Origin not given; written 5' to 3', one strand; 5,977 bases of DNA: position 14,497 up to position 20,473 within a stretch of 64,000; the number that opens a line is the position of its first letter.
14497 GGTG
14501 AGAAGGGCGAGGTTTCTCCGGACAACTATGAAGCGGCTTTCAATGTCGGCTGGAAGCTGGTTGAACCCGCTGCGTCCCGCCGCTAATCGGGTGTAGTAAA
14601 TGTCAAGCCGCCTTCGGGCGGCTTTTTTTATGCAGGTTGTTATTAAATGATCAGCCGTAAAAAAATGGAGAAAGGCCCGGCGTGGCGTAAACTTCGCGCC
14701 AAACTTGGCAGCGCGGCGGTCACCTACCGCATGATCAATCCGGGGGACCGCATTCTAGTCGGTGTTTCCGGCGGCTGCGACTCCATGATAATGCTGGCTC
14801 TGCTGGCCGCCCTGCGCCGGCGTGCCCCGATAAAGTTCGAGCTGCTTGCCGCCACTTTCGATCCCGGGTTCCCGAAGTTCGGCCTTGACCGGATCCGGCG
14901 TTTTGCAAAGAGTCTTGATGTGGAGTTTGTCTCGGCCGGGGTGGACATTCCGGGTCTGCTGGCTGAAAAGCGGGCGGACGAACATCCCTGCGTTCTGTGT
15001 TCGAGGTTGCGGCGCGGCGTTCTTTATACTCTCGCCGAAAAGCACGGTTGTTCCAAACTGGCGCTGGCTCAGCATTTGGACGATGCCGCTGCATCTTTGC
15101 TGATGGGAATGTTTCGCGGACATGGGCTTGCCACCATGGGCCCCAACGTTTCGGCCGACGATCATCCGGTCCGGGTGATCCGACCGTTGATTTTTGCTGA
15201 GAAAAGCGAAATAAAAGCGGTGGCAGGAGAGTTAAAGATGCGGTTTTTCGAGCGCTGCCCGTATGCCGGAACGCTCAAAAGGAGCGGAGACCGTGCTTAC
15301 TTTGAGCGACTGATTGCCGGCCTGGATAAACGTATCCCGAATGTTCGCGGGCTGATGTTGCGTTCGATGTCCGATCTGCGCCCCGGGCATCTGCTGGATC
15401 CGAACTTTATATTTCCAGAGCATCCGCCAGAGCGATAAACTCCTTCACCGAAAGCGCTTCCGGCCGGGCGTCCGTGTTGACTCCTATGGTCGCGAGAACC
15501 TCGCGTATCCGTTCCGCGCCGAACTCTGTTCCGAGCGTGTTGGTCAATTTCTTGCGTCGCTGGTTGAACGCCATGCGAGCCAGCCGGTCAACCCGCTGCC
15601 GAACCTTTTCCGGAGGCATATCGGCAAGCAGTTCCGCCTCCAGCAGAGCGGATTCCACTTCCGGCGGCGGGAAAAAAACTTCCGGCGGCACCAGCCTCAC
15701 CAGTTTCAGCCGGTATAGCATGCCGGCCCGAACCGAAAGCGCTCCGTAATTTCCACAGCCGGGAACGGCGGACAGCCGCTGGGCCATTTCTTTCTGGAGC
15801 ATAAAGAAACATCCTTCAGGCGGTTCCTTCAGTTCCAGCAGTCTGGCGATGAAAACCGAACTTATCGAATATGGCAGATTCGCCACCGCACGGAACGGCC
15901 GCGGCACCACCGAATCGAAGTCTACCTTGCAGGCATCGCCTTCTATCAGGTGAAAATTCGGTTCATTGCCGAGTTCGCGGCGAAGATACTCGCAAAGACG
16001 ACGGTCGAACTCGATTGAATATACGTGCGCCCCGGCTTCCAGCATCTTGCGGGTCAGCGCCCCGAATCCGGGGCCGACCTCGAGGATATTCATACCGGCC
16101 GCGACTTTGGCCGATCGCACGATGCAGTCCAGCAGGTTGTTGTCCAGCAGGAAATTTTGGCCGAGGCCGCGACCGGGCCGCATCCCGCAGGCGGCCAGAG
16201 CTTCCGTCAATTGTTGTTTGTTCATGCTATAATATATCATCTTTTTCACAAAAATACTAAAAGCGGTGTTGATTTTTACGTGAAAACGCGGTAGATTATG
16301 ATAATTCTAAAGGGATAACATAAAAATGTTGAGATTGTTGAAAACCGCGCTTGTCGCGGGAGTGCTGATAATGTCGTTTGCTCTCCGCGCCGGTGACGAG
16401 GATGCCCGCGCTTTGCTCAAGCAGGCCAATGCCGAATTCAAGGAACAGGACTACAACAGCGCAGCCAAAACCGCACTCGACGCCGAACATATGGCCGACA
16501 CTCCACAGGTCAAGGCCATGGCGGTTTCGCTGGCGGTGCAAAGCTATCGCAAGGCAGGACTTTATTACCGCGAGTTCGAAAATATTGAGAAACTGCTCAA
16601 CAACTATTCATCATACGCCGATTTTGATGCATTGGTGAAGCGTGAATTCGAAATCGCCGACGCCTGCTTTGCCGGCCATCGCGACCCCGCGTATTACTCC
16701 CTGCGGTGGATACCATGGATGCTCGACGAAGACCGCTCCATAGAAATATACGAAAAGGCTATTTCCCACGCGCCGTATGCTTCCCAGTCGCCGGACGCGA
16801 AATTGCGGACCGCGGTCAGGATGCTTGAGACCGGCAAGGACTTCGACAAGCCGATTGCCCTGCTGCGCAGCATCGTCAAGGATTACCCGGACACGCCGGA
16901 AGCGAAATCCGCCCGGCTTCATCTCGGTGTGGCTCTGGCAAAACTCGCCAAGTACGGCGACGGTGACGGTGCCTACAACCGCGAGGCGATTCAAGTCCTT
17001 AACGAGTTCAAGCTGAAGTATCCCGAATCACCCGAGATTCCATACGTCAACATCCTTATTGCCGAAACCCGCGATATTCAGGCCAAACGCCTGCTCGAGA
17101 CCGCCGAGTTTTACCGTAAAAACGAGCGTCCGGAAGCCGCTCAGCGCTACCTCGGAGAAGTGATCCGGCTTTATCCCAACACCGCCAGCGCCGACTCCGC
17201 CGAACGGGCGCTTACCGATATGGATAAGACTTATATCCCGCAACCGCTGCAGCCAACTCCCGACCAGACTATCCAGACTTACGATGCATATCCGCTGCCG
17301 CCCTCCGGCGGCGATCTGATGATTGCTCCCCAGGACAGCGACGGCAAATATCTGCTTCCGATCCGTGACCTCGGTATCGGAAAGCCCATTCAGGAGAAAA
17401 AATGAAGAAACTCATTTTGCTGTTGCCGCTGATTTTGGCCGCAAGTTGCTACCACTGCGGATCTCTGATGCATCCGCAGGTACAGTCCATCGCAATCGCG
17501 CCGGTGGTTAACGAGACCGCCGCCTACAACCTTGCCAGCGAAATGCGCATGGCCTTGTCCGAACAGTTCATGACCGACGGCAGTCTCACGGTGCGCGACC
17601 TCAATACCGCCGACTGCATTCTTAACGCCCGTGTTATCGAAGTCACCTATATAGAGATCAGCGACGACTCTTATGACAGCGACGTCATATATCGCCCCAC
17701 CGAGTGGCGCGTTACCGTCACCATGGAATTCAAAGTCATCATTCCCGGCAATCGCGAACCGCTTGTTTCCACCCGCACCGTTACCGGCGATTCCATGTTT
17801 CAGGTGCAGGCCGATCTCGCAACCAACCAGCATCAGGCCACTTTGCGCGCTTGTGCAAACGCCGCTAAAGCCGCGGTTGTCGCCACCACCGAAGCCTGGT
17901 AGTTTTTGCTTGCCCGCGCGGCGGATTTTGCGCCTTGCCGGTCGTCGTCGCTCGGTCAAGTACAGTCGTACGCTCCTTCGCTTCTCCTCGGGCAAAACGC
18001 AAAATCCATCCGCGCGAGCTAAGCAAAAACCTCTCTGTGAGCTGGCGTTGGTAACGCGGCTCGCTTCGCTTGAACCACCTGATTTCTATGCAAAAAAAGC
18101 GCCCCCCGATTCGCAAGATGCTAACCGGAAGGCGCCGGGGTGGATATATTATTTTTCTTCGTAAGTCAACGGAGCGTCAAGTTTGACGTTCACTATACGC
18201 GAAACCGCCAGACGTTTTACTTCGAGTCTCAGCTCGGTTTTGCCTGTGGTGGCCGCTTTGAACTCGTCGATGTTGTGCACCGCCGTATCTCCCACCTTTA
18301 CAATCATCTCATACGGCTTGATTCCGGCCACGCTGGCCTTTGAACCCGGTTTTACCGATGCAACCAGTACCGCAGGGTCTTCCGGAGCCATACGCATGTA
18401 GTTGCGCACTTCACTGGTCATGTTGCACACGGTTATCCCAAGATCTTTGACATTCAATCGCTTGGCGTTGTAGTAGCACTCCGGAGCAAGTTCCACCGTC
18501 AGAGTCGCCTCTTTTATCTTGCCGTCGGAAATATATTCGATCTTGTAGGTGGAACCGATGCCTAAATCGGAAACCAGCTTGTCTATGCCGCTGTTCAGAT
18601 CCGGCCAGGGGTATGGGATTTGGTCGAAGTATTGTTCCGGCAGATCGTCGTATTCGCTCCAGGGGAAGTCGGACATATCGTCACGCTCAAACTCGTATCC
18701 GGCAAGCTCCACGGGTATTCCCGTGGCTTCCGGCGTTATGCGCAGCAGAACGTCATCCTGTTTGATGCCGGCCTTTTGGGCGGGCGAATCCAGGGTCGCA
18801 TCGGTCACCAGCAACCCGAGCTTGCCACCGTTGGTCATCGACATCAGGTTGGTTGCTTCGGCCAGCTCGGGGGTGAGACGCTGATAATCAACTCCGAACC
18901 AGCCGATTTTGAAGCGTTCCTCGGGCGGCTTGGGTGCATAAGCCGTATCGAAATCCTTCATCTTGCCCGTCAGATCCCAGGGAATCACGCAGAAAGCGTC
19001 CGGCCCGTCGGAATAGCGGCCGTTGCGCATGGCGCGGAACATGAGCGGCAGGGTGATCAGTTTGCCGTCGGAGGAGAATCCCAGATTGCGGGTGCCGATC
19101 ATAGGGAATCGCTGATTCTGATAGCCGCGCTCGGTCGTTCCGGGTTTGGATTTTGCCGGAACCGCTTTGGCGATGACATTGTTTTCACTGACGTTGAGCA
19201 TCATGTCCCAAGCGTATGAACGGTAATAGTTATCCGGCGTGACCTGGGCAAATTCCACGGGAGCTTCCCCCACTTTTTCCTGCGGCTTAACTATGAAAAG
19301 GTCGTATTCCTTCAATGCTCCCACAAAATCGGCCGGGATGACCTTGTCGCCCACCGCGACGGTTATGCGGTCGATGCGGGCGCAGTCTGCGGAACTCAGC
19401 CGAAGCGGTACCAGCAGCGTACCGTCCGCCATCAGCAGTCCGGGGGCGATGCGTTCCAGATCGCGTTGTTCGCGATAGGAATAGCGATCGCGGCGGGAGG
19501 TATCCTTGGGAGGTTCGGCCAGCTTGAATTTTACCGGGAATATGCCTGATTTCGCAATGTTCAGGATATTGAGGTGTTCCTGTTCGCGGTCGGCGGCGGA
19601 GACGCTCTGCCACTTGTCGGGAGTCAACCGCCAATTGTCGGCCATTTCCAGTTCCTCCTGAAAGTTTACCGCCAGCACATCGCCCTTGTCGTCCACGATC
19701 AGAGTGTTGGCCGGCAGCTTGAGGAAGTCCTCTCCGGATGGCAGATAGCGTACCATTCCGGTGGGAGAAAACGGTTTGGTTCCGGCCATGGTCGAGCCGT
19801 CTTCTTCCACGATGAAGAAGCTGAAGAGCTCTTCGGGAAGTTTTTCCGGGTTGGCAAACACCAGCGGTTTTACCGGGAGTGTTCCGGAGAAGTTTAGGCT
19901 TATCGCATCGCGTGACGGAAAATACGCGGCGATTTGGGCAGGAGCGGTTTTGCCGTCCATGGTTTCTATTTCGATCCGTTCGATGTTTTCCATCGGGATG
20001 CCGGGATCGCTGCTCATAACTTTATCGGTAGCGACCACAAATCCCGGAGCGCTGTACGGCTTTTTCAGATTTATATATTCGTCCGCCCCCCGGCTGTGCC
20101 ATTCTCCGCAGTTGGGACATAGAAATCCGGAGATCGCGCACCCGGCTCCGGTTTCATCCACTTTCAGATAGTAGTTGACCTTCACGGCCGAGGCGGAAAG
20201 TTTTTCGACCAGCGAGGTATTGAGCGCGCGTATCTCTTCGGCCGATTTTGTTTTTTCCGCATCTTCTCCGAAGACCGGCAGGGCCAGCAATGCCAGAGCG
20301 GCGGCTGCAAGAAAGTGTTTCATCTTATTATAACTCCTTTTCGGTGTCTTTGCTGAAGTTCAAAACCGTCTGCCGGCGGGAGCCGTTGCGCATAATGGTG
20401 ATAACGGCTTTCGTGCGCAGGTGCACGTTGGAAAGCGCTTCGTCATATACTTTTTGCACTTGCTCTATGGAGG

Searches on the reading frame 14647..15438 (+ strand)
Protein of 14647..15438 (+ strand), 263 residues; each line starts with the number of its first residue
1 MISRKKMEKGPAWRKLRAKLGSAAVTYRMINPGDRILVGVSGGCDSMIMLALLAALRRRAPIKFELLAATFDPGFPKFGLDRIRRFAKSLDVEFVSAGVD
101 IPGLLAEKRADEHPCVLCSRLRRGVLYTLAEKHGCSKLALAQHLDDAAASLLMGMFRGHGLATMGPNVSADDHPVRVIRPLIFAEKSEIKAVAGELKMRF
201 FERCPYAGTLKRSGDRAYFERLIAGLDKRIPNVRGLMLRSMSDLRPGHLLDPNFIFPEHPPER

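Call 53: search_protein_families(library=pfam, proteins=[window:14647-15438:+], max_evalue=0.001)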
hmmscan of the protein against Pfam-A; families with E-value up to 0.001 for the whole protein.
window:14647-15438:+ (263 aa): 1 family
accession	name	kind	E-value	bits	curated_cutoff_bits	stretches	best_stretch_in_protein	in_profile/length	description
PF01171.26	ATP_bind_3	-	5.4e-18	65.8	27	1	36-202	2-165/182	PP-loop family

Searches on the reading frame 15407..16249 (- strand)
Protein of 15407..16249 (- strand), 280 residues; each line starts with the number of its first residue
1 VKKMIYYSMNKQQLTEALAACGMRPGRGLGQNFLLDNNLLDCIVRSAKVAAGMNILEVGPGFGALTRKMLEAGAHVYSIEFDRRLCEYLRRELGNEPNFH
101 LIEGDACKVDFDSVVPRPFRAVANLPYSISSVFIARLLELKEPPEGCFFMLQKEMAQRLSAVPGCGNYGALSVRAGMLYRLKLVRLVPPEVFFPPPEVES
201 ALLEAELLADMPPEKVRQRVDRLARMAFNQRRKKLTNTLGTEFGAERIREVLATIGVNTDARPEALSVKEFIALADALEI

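Call 53: search_protein_families(library=pfam, proteins=[window:15407-16249:-], max_evalue=0.001)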
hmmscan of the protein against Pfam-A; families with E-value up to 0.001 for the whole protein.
window:15407-16249:- (280 aa): 3 families
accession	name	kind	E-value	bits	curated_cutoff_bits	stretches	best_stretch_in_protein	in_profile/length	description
PF00398.26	RrnaAD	-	1.2e-52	179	24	1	29-277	8-260/263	Ribosomal RNA adenine dimethylase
PF13649.12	Methyltransf_25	-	4e-06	27.9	27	1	55-112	1-61/97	Methyltransferase domain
PF08241.18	Methyltransf_11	-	3e-05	25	21.2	1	56-112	1-57/95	Methyltransferase domain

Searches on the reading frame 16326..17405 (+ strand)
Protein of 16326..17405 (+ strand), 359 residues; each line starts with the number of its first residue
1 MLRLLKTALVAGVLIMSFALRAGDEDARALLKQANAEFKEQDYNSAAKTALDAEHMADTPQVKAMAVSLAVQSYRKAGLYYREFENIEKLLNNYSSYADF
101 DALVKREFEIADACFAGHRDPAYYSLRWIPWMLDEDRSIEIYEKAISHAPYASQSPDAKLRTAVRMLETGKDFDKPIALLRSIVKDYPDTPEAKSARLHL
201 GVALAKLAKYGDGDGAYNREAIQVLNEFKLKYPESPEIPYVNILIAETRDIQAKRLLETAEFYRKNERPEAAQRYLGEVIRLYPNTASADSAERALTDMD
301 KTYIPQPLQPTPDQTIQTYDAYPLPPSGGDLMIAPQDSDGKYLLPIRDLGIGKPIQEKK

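Call 53: search_protein_families(library=pfam, proteins=[window:16326-17405:+], max_evalue=0.001)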
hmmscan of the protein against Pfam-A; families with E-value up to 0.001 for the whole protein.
window:16326-17405:+ (359 aa): 5 families
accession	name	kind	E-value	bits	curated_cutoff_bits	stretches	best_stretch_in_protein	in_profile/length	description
PF13525.12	YfiO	-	8.1e-10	39.2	25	1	140-292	26-180/203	Outer membrane lipoprotein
PF13174.12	TPR_6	-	1.2e-09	38.6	26.3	0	256-286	3-33/33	Tetratricopeptide repeat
PF13428.12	TPR_14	-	5.7e-06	27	23.5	0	256-288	4-36/44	Tetratricopeptide repeat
PF13432.12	TPR_16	-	9.8e-06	26.4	32.7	0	19-53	23-56/65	Tetratricopeptide repeat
PF14559.12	TPR_19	-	5.4e-05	23.9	25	0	137-197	9-65/68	Tetratricopeptide repeat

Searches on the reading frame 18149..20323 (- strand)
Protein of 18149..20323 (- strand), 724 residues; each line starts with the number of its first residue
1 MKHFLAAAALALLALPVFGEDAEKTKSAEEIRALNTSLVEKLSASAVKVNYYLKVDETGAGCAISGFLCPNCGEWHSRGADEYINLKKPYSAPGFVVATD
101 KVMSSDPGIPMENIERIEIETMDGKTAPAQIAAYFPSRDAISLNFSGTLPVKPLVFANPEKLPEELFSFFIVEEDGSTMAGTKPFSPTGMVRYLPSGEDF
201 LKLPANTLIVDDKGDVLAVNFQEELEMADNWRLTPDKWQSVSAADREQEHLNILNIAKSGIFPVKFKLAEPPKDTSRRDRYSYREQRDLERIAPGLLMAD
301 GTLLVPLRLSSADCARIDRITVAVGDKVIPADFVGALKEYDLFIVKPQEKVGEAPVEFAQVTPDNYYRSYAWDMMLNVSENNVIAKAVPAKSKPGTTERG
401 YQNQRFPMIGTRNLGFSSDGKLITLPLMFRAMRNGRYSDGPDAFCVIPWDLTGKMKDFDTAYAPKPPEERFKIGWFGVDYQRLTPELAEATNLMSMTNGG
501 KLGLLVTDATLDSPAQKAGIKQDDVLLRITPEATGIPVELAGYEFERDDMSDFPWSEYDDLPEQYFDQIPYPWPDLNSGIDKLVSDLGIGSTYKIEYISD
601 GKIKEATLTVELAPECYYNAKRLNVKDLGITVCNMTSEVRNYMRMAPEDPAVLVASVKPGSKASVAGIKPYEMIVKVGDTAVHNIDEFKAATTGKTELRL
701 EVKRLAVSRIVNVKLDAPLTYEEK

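Call 53: search_protein_families(library=pfam, proteins=[window:18149-20323:-], max_evalue=0.001)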
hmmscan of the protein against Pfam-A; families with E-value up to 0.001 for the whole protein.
window:18149-20323:- (724 aa): 3 families
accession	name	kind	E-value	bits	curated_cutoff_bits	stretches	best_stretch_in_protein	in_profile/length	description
PF13180.12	PDZ_2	-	3.5e-11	43.7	27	1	644-715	6-80/80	PDZ domain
PF17820.7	PDZ_6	-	5.9e-09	36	27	1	654-704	2-54/54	PDZ domain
PF00595.29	PDZ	-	1.1e-06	29.3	23.2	0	627-702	11-80/81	PDZ domain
